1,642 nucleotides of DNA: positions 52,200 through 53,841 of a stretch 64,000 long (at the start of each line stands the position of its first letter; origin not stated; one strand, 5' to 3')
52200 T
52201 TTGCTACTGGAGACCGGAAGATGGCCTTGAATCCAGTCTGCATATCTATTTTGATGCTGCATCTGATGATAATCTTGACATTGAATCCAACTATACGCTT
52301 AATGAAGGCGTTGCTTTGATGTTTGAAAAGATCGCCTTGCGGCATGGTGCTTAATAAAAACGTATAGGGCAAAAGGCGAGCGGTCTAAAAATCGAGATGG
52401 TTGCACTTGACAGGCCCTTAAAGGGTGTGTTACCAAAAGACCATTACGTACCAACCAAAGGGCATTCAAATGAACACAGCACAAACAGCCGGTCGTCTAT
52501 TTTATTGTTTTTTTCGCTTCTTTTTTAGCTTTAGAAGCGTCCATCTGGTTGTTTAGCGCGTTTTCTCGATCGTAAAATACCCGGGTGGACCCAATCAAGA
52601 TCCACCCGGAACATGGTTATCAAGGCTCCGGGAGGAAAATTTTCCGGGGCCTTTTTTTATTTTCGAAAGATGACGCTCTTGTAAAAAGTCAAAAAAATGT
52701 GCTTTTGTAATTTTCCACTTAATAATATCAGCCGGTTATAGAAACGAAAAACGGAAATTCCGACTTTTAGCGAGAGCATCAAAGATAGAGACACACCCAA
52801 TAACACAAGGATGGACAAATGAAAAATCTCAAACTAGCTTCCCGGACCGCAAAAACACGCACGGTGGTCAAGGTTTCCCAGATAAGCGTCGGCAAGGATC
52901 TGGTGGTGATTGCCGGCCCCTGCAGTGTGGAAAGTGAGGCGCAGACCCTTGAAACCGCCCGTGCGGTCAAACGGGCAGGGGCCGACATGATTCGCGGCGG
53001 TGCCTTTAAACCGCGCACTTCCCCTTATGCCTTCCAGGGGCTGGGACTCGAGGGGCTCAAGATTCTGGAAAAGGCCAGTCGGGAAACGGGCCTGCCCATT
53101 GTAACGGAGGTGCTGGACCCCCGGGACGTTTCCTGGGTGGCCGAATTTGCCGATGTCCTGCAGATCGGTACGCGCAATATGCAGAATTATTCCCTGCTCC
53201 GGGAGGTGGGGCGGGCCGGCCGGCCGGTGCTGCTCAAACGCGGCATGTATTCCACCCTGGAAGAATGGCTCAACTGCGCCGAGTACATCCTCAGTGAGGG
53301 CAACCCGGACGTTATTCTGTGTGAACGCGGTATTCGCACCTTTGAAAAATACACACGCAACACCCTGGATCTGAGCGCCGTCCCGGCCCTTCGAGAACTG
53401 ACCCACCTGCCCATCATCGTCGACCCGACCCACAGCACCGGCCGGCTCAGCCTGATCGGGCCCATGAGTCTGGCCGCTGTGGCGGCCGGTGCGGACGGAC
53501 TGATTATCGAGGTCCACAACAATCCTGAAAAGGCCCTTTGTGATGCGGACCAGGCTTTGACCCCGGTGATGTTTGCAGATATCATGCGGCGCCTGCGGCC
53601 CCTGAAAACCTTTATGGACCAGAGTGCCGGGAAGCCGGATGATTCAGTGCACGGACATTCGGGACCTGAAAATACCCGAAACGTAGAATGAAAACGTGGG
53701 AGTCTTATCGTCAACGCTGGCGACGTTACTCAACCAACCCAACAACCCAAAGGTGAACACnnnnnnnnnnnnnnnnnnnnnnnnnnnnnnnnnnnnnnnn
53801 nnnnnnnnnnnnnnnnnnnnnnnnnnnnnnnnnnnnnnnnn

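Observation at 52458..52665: Phe-rich leader peptide (7 Phe + 1 Tyr in 11 codons) and five-segment attenuator upstream of aroF(I-beta)-pheA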

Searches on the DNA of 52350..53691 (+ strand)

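Call 6: search_rna_families(source=window, start=52350, end=52830, threshold=evalue, max_evalue=10)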
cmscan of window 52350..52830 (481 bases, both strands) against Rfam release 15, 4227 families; matches with E-value up to 10: 10.
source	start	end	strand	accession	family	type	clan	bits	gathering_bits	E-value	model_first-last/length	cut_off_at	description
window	52541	52659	+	RF00514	His_leader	Cis-reg; leader;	-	27.1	49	0.021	1-126/126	no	Histidine operon leader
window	52664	52791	-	RF04079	MIR161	Gene; miRNA;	-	24.9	90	0.0047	1-136/136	no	MIR161 microRNA precursor family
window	52617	52710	-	RF02449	ncr1015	Gene; sRNA;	-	17.6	60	8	1-121/121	no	Bacillus sRNA ncr1015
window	52607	52830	+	RF02583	Teg23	Gene; sRNA;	-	17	166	0.1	1-172/433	3'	S. aureus Teg23 small RNA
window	52586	52658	+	RF02399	NsiR1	Gene; sRNA;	-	16.6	39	1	1-60/60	no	Nitrogen stress-induced RNA 1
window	52547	52668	+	RF02502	Atu_C8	Gene; sRNA;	-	15.9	50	2.5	1-122/122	no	Rhizobiales sRNA Atu_C8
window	52619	52663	+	RF00489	ctRNA_p42d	Gene; antisense;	-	14.1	50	5.4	1-46/46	no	ctRNA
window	52532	52654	+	RF00548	U11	Gene; snRNA; splicing;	CL00005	14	39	5.1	1-134/134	no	U11 spliceosomal RNA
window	52757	52796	-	RF02220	ZNRD1-AS1_3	Gene; lncRNA;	-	11.6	60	6.5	63-104/104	no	ZNRD1 antisense RNA 1 conserved region 3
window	52463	52516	+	RF00518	speF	Cis-reg; leader;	-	10.8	37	2.3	74-130/153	no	speF leader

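Call 35: build_rna_model(alignment_id=A3, structure=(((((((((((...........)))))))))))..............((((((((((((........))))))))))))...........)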
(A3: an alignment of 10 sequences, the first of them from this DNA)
Model R1 built from alignment A3 (10 sequences, 90 columns); structure: as given.
model positions 82; base pairs 23; branch points 1; effective number of sequences 3.58; information 0.692 bits per position. Calibrated on 0.2 Mb of random sequence (short: E-values are rough).
structure used (alignment columns):
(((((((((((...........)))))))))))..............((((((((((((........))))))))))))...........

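Call 37: search_with_rna_model(model_id=R1, sources=[window, L001, L002, L003, L004, L005, L006, L007, L008, L009, L010, L011, L012, L013, L014, L015, L016, L017, L018, L019, L020, L021, L022, L023, L024, L025, L026, L027, L028, L029, L030, L081, L082, L083, L084, L085, L086, L087, L088, L089, L090, L091, L092, L093, L094, L095, L096, L097, L098, L099, L100, L101, L102, L103, L104, L105, L106, L107, L108, L109, L110, L111, L112, L113, L114, L115, L116, L117, L118, L119, L120], max_evalue=1, make_alignment=true, show_alignments=3)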
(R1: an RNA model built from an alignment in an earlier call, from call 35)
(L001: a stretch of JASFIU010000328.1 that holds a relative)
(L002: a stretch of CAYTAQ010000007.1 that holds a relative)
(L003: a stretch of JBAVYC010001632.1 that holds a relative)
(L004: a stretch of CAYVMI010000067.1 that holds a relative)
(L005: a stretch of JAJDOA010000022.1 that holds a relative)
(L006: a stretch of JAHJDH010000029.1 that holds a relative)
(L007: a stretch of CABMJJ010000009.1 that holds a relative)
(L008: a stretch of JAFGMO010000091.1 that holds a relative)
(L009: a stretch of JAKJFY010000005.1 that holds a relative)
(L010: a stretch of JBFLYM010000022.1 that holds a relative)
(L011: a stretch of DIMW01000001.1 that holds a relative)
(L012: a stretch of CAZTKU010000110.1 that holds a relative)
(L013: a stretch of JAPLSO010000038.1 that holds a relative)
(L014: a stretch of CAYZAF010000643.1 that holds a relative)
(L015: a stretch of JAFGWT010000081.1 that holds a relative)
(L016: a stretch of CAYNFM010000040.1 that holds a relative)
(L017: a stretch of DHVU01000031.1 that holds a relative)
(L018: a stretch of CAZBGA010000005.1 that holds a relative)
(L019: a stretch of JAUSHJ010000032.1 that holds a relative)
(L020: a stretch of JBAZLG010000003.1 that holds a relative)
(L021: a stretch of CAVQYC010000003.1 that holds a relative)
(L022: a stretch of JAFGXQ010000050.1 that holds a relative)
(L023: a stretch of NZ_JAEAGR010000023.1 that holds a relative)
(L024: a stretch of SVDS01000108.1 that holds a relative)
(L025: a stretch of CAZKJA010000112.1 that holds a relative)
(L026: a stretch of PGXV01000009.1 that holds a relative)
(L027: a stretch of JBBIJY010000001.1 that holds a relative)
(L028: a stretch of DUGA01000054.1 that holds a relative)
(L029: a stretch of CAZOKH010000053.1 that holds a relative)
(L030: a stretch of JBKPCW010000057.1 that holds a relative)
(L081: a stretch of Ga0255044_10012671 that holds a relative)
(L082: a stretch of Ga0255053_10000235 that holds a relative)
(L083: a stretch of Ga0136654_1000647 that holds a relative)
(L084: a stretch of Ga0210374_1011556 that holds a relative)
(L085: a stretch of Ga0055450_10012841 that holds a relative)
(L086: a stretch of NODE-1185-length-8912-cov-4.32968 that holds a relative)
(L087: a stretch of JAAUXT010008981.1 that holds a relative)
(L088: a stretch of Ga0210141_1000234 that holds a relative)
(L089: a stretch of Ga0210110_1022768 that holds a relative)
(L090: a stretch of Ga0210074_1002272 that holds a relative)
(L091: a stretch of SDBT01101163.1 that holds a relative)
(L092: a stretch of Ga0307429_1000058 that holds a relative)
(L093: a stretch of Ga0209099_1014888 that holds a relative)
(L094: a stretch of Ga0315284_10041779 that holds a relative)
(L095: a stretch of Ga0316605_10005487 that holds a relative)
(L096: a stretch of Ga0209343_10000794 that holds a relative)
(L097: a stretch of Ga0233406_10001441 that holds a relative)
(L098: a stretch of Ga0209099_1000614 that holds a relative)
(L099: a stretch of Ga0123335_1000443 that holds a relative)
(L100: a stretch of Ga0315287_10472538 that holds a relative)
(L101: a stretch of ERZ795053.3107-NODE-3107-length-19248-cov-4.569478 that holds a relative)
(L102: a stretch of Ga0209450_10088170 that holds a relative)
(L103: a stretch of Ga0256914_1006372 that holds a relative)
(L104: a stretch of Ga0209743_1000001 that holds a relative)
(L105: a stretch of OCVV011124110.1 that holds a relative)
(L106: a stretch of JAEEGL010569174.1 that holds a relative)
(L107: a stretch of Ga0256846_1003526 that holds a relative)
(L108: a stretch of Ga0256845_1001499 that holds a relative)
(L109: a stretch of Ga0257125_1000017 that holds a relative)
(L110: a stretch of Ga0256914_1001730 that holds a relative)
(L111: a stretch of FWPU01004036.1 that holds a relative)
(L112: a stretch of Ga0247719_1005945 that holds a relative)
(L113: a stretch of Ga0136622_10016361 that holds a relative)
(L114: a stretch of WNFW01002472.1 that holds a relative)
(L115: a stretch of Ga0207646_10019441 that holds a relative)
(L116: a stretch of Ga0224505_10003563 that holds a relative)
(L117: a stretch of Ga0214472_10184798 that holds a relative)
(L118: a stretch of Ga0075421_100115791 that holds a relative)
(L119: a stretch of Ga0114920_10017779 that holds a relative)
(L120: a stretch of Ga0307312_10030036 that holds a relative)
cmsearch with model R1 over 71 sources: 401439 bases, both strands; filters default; matches with E-value up to 1: 39.
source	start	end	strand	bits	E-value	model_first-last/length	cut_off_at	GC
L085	789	870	+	86.2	5.4e-21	1-82/82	no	0.56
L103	1896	1976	+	83.1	3.8e-20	1-82/82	no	0.62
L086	1784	1865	+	82.6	5.3e-20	1-82/82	no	0.5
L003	7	89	+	77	1.7e-18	1-82/82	no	0.47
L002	2905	2985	+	77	1.8e-18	1-82/82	no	0.52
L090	1595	1676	+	76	3.4e-18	1-82/82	no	0.51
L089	292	372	+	72.5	3e-17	1-82/82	no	0.52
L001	927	1009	+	71.6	5.4e-17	1-82/82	no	0.47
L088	1906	1984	+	70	1.5e-16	1-82/82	no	0.57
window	52579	52663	+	64.3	5.3e-15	1-82/82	no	0.49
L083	1023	1107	+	63.3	1e-14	1-82/82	no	0.52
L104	1286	1364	+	63.2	1e-14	1-82/82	no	0.56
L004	2910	2985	+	63.1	1.1e-14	1-82/82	no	0.5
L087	1163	1243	+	62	2.2e-14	1-82/82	no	0.48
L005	1943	2021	+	52.5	8.9e-12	1-82/82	no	0.63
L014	197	267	+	31.9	3.8e-06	1-82/82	no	0.49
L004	2889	2939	-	30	1.3e-05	1-82/82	no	0.53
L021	2902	2973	+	28.3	3.8e-05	1-82/82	no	0.47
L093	1913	1973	+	26.5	0.00012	1-82/82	no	0.31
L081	1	53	+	26.3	0.00013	29-82/82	5'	0.47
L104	1239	1313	-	25.1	0.00028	1-82/82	no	0.59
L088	1853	1934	-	23.8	0.00063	1-82/82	no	0.65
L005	1894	1971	-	23.1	0.00098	1-82/82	no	0.62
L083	1005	1052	-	21.7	0.0023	1-82/82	no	0.52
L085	713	818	-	21.6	0.0025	1-82/82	no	0.51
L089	267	320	-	20.9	0.004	1-82/82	no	0.56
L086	1759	1812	-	20.9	0.0041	1-82/82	no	0.5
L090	1577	1624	-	20.6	0.0048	1-82/82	no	0.52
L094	1055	1116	+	18.6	0.017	1-82/82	no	0.42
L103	1843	1924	-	18.6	0.017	1-82/82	no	0.62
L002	2882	2934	-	18.3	0.02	1-82/82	no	0.6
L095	534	592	+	17.1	0.043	1-82/82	no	0.49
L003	1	35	-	16.8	0.052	1-36/82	3'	0.54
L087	1109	1189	-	14.5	0.23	1-82/82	no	0.58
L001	907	956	-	13.4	0.44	1-82/82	no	0.52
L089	454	537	-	12.7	0.7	1-82/82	no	0.61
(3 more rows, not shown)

Alignment A4: 39 matches aligned to the model, 167 columns, each read 5' to 3' on its own strand. Consensus structure (alignment columns), stored with it:
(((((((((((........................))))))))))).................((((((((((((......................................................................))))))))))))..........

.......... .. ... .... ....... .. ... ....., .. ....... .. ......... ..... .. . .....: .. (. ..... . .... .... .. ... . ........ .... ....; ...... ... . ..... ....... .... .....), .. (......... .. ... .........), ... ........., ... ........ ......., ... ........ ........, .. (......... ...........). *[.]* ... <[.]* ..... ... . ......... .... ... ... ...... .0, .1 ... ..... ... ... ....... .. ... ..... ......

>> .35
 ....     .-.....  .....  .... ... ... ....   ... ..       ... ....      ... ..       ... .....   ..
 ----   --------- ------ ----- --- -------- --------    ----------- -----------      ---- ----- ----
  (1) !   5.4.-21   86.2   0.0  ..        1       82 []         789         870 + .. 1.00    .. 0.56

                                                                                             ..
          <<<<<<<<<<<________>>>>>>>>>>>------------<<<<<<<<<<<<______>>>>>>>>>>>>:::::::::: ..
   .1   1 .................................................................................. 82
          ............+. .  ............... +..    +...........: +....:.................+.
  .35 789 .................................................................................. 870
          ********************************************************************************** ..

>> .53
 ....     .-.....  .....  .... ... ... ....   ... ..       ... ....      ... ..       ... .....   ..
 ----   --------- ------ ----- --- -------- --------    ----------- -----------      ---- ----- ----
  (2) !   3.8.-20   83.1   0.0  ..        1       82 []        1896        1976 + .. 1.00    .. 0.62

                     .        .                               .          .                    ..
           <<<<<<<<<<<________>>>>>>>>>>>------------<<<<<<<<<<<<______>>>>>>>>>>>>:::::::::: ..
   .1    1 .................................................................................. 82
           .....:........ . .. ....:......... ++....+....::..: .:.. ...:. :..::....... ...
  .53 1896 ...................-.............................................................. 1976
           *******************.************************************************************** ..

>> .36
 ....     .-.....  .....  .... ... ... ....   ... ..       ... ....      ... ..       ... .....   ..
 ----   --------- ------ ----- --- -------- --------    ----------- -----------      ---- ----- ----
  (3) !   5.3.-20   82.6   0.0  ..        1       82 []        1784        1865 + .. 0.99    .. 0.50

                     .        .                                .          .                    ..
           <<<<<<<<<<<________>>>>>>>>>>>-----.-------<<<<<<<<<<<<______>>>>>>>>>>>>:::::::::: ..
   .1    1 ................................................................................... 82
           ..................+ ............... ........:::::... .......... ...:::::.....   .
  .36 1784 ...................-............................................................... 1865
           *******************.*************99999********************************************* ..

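Call 39: search_with_rna_model(model_id=R1, sources=[window, L001, L002, L003, L004, L005, L083, L085, L086, L087, L088, L089, L090, L103, L104], max_evalue=1e-9, make_alignment=true)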
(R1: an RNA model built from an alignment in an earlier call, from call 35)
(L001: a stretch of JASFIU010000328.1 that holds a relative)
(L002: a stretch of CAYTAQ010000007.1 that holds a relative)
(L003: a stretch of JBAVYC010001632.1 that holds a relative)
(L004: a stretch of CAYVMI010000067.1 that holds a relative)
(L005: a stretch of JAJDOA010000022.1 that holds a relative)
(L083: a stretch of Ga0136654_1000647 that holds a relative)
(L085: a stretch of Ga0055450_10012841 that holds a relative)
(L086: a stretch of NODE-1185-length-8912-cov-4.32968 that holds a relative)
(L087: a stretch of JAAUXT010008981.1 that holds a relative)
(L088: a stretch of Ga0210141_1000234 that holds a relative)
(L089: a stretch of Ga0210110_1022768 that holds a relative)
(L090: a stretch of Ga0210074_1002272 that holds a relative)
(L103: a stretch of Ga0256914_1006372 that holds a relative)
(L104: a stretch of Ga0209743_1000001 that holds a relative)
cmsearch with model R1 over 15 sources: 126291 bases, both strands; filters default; matches with E-value up to 1e-9: 15.
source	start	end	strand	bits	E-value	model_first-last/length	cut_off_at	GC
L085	789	870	+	86.2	1.7e-21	1-82/82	no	0.56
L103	1896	1976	+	83.1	1.2e-20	1-82/82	no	0.62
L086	1784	1865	+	82.6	1.7e-20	1-82/82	no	0.5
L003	7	89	+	77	5.4e-19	1-82/82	no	0.47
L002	2905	2985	+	77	5.6e-19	1-82/82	no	0.52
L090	1595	1676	+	76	1.1e-18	1-82/82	no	0.51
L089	292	372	+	72.5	9.5e-18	1-82/82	no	0.52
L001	927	1009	+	71.6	1.7e-17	1-82/82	no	0.47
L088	1906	1984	+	70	4.6e-17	1-82/82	no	0.57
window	52579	52663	+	64.3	1.7e-15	1-82/82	no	0.49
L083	1023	1107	+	63.3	3.2e-15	1-82/82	no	0.52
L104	1286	1364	+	63.2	3.3e-15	1-82/82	no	0.56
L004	2910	2985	+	63.1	3.5e-15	1-82/82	no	0.5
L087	1163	1243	+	62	6.9e-15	1-82/82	no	0.48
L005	1943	2021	+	52.5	2.8e-12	1-82/82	no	0.63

Alignment A5: 15 matches aligned to the model, 92 columns, each read 5' to 3' on its own strand. Consensus structure (alignment columns), stored with it:
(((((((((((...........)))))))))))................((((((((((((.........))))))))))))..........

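Call 45: search_rna_families(source=window, start=52440, end=52700, threshold=evalue, max_evalue=0.1, show_alignments=1)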
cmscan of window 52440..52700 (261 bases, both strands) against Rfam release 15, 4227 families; matches with E-value up to 0.1: 1.
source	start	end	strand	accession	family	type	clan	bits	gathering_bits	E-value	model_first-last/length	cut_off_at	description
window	52541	52659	+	RF00514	His_leader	Cis-reg; leader;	-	27.1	49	0.011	1-126/126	no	Histidine operon leader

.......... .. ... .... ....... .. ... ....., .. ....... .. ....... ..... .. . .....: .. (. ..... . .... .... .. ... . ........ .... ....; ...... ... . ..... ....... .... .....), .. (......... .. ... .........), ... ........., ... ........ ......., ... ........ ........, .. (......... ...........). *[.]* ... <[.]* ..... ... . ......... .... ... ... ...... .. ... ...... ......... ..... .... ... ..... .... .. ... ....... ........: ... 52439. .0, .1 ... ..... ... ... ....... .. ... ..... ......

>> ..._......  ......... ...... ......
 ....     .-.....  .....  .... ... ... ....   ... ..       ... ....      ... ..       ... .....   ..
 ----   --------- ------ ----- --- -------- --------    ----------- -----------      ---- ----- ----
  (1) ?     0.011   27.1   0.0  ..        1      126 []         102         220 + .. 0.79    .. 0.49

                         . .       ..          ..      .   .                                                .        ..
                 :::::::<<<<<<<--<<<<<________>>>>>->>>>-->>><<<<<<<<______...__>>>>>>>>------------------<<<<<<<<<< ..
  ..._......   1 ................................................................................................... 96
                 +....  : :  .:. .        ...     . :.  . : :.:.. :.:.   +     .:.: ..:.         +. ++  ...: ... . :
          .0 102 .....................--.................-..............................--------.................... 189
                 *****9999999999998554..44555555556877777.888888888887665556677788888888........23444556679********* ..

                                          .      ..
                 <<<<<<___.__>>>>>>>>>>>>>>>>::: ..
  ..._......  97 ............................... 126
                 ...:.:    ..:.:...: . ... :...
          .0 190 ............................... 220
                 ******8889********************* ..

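Call 46: search_rna_families(sources=[L001, L002, L003, L004, L005, L083, L085, L086, L087, L088, L089, L090, L103, L104, L014, L021], threshold=gathering)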
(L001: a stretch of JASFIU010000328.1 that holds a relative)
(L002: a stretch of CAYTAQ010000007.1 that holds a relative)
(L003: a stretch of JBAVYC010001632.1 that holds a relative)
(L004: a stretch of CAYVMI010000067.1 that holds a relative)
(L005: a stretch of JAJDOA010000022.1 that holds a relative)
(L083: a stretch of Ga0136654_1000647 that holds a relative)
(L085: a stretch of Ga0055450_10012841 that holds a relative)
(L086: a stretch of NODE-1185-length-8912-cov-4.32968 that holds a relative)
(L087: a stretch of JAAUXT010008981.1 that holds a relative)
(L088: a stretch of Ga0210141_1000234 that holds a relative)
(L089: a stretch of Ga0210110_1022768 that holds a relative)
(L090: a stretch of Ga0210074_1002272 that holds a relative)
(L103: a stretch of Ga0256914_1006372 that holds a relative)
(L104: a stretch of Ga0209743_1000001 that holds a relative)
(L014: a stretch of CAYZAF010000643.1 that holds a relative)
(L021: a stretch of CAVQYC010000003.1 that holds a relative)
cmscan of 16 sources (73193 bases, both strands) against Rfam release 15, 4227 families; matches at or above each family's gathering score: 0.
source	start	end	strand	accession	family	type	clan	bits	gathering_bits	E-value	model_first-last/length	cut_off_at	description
